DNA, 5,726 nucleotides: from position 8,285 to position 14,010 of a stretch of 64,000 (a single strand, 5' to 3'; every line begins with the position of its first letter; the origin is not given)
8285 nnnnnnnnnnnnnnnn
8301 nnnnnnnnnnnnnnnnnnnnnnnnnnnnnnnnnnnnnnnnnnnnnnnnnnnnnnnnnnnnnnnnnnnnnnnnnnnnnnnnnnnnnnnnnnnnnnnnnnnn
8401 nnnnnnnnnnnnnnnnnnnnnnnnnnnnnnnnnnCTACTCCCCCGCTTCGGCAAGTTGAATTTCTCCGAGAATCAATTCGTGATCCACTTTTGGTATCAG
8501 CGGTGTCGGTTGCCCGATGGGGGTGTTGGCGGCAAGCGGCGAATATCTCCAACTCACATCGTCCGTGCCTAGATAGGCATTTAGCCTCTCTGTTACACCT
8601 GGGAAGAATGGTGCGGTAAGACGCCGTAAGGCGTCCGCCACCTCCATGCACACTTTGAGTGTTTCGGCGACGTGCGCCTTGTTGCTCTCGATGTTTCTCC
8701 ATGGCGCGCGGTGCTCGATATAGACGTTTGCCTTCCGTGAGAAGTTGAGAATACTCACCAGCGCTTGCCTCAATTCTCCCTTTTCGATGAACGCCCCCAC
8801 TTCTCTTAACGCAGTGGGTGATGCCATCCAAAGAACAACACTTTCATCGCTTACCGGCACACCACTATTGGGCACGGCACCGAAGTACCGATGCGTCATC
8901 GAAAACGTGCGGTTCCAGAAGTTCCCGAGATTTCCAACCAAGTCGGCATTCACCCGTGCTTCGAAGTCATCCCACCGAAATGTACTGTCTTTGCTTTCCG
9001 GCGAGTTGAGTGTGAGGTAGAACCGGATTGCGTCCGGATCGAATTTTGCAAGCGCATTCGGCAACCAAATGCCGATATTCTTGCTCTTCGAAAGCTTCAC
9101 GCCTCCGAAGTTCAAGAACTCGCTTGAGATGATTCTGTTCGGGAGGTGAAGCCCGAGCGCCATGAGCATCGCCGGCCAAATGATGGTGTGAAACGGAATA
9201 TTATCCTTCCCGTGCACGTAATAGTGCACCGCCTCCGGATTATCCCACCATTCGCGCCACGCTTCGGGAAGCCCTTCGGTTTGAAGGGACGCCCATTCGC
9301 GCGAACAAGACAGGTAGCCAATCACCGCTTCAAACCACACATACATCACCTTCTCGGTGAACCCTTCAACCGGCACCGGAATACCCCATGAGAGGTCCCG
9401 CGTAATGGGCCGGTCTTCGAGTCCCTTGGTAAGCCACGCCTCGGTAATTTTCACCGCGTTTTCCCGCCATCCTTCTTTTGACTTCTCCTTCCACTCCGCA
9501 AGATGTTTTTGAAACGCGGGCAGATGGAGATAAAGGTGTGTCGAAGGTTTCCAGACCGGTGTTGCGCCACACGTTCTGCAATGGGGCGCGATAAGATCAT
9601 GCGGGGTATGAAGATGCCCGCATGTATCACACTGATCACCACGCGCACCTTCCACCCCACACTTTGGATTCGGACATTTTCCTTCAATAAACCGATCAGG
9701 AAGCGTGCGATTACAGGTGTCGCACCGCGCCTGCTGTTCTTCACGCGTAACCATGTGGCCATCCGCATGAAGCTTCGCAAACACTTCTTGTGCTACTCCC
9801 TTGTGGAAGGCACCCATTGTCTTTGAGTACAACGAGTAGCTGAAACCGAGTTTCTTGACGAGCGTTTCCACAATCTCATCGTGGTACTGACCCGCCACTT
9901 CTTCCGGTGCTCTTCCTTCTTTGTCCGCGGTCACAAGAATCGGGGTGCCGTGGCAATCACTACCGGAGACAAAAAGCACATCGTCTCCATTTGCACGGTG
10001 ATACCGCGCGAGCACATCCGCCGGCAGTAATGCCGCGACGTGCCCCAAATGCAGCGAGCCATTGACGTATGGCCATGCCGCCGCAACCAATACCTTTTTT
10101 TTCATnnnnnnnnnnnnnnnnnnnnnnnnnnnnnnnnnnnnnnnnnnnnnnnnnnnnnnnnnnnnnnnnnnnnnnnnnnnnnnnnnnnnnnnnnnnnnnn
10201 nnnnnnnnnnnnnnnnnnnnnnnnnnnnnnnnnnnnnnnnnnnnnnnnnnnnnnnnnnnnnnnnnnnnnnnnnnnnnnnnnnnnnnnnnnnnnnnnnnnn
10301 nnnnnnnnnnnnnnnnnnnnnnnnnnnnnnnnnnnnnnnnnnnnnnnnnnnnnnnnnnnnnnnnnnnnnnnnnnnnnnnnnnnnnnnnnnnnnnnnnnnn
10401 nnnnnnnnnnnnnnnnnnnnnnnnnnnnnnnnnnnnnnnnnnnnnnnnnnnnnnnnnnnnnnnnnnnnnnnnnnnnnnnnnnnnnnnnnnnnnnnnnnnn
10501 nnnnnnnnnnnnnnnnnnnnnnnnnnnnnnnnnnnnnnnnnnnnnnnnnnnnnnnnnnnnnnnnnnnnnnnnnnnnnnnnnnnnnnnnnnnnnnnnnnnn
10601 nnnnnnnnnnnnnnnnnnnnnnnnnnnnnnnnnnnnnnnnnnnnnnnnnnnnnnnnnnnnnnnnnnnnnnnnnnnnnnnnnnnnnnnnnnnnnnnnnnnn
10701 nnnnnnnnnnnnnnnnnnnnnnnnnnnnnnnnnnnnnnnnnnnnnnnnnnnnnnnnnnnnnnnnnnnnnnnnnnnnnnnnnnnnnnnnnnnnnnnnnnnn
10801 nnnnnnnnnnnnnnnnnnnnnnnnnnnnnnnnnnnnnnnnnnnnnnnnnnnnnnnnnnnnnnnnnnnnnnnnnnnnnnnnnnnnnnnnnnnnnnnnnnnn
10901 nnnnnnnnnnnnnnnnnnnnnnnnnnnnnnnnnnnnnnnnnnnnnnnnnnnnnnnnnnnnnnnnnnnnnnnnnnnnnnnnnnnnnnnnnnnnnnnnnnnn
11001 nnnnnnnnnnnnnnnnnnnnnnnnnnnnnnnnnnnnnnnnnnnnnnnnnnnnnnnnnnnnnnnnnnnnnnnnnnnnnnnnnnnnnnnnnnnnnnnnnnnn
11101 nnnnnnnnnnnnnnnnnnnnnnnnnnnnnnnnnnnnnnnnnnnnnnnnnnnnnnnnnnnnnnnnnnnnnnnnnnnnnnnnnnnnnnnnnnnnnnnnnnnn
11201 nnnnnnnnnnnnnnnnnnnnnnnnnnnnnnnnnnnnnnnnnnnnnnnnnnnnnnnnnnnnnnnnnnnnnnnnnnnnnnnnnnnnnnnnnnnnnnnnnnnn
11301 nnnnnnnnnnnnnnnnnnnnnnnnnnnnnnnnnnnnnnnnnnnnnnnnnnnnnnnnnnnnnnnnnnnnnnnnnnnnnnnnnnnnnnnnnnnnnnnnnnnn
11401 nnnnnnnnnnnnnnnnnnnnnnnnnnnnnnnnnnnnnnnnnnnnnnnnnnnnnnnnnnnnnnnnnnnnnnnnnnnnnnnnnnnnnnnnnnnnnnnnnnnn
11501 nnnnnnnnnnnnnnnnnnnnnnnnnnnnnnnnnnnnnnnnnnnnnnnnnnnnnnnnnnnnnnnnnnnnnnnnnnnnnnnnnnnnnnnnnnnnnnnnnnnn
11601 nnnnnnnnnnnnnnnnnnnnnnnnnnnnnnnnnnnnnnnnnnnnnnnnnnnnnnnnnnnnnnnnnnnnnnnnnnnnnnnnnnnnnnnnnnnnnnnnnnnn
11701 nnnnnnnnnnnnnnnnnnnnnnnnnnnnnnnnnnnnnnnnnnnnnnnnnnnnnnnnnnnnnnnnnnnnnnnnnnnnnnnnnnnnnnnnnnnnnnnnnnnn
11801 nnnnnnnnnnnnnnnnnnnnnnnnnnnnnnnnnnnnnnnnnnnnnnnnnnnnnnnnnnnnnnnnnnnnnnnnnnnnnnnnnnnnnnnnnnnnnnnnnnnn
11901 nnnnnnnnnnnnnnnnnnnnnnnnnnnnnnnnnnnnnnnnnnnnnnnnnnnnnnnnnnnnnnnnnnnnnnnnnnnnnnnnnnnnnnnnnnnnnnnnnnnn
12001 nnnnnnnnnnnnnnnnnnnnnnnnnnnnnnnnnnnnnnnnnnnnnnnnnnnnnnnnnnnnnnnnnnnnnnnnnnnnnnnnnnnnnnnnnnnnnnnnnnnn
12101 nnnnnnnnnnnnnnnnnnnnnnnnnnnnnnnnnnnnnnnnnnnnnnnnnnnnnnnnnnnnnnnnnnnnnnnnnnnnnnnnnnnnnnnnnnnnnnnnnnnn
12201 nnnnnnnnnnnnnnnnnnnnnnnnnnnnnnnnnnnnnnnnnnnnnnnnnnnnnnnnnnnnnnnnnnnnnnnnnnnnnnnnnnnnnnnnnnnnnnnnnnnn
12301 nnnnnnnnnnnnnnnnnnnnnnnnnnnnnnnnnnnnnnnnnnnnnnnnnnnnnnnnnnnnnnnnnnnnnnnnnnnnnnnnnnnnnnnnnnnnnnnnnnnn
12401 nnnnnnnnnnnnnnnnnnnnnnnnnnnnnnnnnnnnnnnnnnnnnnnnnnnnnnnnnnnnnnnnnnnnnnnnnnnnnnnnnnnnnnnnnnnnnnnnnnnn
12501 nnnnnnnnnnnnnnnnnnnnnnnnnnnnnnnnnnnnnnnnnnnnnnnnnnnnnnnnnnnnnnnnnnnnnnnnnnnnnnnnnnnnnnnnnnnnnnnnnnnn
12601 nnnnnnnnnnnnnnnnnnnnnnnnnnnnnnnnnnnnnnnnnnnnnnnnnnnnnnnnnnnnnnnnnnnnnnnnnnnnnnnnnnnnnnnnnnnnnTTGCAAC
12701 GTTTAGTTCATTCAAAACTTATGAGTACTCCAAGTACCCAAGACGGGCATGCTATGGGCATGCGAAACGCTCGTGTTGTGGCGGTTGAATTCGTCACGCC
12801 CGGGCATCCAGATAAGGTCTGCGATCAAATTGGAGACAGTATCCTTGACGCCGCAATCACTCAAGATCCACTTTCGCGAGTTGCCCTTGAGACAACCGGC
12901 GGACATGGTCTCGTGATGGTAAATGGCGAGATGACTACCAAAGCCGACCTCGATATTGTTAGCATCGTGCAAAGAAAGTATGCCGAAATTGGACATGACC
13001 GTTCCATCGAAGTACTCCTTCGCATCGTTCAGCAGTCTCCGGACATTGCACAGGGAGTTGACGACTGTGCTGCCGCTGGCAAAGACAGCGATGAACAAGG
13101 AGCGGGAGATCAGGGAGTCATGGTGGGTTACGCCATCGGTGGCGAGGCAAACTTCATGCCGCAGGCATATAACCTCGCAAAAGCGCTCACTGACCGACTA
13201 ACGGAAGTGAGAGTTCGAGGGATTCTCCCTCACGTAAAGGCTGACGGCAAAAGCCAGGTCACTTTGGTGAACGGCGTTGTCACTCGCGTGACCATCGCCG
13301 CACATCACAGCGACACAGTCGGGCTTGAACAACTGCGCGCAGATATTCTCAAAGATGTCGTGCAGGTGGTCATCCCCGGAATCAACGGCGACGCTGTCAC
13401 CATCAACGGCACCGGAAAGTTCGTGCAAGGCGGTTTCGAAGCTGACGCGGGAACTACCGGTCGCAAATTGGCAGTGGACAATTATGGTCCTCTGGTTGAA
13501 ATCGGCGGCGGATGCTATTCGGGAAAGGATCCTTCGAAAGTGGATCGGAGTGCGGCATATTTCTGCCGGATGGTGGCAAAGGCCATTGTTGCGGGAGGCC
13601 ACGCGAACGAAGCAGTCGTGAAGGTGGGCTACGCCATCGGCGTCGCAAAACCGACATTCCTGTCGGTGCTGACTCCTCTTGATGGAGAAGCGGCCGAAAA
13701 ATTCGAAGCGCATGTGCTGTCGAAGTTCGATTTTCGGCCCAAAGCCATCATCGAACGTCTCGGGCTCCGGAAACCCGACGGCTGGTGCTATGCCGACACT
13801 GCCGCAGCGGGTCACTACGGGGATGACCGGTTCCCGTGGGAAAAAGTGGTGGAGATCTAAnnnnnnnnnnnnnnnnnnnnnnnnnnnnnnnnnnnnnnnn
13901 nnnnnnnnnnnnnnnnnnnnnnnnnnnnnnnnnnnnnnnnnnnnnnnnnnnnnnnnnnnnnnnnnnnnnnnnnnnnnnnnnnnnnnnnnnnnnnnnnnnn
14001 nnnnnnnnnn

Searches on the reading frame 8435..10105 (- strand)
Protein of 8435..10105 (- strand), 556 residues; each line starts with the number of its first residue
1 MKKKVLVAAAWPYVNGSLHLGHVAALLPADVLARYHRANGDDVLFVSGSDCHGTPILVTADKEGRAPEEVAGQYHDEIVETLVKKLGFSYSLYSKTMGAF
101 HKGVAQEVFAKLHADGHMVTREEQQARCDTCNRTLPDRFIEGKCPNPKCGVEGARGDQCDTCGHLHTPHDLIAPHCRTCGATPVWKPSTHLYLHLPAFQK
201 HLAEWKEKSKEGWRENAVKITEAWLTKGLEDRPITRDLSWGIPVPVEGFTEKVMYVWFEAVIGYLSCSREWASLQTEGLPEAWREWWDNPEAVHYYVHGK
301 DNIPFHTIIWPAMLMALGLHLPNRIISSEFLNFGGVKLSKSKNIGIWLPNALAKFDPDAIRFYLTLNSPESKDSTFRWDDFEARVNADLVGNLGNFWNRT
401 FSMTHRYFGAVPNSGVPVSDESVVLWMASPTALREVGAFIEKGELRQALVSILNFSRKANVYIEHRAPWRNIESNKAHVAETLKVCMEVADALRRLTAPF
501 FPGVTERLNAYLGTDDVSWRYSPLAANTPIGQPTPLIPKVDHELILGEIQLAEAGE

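Call 8: search_protein_families(library=pfam, proteins=[window:8435-10105:-], max_evalue=0.1)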
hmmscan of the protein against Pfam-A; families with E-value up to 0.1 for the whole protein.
window:8435-10105:- (556 aa): 5 families
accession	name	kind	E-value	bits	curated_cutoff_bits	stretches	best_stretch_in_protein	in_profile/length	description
PF09334.17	tRNA-synt_1g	-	8.7e-141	469.6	20.1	1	5-400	1-390/391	tRNA synthetases class I (M)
PF00133.28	tRNA-synt_1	-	2.4e-17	63.2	22.7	1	3-246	23-245/414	tRNA synthetases class I (I, L, M and V)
PF19303.5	Anticodon_3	-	2.3e-08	34.5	23.5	1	412-521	2-110/152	Anticodon binding domain of methionyl tRNA ligase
PF01406.26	tRNA-synt_1e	-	9.5e-07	28.9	27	1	11-89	16-93/301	tRNA synthetases class I (C) catalytic domain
PF08264.19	Anticodon_1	-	2.8e-05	24.4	25.1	1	433-510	12-91/148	Anticodon-binding domain of tRNA ligase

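Call 12: find_encoding_contigs(protein=window:8435-10105:-, flank=6000, max_places=10)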
Protein window:8435-10105:- (556 aa): no gene with exactly this product is on record in the collection.

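Call 15: find_related_loci(query=window:8435-10105:-, collection=genome_contigs, flank=8000)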
Query window:8435-10105:- (556 aa) in genome_contigs; peptide patterns used: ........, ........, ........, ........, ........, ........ (x = any residue, [..] = any of these).
43 stretches matched a pattern; 19 encode a relative of the query (tblastn E <= 1e-3); 19 distinct loci.
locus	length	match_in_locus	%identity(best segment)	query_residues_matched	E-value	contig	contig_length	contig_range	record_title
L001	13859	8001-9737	42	1-555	2e-142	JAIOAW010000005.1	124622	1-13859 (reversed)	MAG: Chloroflexota bacterium isolate S1bins96 c_000000000005, whole genome shotgun sequence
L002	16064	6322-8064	40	1-550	2e-138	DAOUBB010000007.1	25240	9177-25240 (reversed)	MAG TPA_asm: Anaerolineae bacterium isolate H68_701 k101_535701, whole genome shotgun sequence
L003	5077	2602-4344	40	1-550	5e-138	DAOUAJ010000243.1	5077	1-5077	MAG TPA_asm: Anaerolineae bacterium isolate H63_643 k137_306250, whole genome shotgun sequence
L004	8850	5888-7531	40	4-556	5e-135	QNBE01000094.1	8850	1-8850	MAG: candidate division WOR-3 bacterium isolate B36_G15 B36_Guay15_scaffold_02370, whole genome shotgun sequence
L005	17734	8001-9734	38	1-548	1e-134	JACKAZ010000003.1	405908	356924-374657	MAG: Ardenticatenales bacterium isolate HK-STAS-CHLO-8 HK-STAS-CHLO-8_3, whole genome shotgun sequence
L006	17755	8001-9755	38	1-544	4e-129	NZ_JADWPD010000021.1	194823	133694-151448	Amycolatopsis sp. MtRt-6 Scaffold21, whole genome shotgun sequence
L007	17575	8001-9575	40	3-515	8e-124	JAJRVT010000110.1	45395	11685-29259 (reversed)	MAG: Chloroflexota bacterium isolate Dive96_bin10.65 k141_1317467, whole genome shotgun sequence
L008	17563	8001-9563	42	1-515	1e-123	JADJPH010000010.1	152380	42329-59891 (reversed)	MAG: Candidatus Fredericiella danica isolate Fred_BATAC.359 tig00018181-10-1526670, whole genome shotgun sequence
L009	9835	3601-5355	38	2-545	2e-123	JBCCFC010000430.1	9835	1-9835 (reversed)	MAG: Chloroflexota bacterium isolate P01_B01_bin.121 k141_1720110_length_9835_cov_13.0000, whole genome shotgun sequence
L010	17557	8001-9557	40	3-515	2e-121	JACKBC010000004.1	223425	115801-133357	MAG: Caldilineaceae bacterium isolate HK-STAS-CHLO-11 HK-STAS-CHLO-11_4, whole genome shotgun sequence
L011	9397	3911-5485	40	1-515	2e-120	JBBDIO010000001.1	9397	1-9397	MAG: Litorilinea sp. isolate LejiaA_59_9 Lejia_A_10106_length_9397_cov_5, whole genome shotgun sequence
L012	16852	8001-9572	38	3-515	6e-116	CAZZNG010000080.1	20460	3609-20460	MAG TPA_asm: uncultured Litorilinea sp. isolate SRP263527_co1_235 genome assembly, contig: NODE_2148_length_20460_cov_5.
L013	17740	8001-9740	38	1-545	3e-117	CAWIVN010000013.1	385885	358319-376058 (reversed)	MAG: uncultured Chloroflexia bacterium isolate MFD02979.bin.1.149 genome assembly, contig: contig_19760, whole genome sh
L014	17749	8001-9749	37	3-550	1e-120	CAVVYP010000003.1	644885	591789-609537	MAG: uncultured Chloroflexia bacterium isolate MFD03804.bin.2.161 genome assembly, contig: contig_12431, whole genome sh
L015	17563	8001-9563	40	1-515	8e-118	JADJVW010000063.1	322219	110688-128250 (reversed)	MAG: Candidatus Caldilinea saccharophila isolate Hjor_MAXAC.079_sub tig00525692-10-3208510, whole genome shotgun sequenc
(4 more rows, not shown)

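Call 27: find_related_loci(query=window:8435-10105:-, collection=metagenome_contigs, flank=6000)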
Query window:8435-10105:- (556 aa) in metagenome_contigs; peptide patterns used: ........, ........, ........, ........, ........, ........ (x = any residue, [..] = any of these).
50 stretches matched a pattern; 11 encode a relative of the query (tblastn E <= 1e-3); 11 distinct loci.
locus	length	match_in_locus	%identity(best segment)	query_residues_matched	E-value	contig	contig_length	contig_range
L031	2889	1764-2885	79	1-378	0e+0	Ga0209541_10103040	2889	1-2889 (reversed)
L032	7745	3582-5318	42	1-555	4e-143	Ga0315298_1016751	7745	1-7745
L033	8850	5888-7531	40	4-556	2e-135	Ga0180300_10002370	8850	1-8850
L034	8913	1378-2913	40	4-518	1e-131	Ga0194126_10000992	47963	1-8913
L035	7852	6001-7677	38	3-556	6e-124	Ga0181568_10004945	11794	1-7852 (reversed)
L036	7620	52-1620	41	3-513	2e-123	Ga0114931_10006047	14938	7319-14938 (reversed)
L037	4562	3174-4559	43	1-460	6e-124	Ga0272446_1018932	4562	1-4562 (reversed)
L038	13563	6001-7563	40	1-515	4e-118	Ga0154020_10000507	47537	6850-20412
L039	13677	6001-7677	35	3-554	3e-112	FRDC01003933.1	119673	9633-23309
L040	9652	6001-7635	35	2-543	3e-94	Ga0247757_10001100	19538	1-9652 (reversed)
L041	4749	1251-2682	40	2-464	1e-80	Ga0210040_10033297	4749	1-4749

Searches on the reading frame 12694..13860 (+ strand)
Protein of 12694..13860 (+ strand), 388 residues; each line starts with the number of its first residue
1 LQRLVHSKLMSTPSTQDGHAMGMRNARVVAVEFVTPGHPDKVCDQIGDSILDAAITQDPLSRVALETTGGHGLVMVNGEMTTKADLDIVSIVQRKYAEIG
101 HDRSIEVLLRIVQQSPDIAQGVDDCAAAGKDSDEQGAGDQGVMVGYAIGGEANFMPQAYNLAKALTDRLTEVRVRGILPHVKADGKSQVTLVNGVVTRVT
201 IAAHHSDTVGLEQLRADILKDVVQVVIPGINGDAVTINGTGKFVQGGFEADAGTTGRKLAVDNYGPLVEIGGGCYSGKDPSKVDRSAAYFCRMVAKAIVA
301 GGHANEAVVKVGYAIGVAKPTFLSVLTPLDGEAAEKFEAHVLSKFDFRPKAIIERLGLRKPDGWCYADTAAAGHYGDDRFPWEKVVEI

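Call 97: search_protein_families(library=pfam, proteins=[window:12694-13860:+], max_evalue=0.001)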
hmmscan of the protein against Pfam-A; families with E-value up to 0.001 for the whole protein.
window:12694-13860:+ (388 aa): 3 families
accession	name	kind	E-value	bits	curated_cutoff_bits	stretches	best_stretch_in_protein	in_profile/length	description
PF02773.21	S-AdoMet_synt_C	-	3.6e-44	150.5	25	1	246-384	2-138/138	S-adenosylmethionine synthetase, C-terminal domain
PF00438.25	S-AdoMet_synt_N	-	1.5e-23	83.7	33.1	1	30-104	5-79/99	S-adenosylmethionine synthetase, N-terminal domain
PF02772.21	S-AdoMet_synt_M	-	3e-23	82.7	29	1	134-243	1-120/120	S-adenosylmethionine synthetase, central domain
